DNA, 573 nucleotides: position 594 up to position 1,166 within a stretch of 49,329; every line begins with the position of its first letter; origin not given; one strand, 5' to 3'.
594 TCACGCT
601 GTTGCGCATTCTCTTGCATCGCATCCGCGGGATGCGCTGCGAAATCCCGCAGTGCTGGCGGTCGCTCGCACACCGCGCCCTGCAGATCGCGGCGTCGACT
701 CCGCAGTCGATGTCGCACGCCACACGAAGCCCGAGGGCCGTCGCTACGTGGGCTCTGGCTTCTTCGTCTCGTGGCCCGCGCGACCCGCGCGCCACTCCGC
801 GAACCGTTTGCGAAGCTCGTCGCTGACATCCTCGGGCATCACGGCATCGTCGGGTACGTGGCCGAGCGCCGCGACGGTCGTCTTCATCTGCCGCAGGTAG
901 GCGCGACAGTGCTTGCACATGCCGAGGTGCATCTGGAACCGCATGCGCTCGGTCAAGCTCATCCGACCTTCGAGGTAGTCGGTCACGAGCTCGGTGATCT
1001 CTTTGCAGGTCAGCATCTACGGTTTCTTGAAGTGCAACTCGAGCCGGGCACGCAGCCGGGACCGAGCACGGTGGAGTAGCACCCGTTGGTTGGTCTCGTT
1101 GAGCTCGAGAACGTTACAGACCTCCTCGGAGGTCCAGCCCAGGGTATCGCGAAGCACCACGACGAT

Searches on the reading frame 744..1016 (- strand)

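Call 52: search_protein_families(library=pfam, proteins=[window:744-1016:-], max_evalue=0.001)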
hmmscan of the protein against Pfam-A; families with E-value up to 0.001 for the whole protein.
window:744-1016:- (90 aa): 1 family
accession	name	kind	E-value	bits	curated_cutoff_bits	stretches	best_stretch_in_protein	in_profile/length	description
PF13490.11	zf-HC2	-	1.1e-11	45.1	22.2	1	4-38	1-35/35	Putative zinc-finger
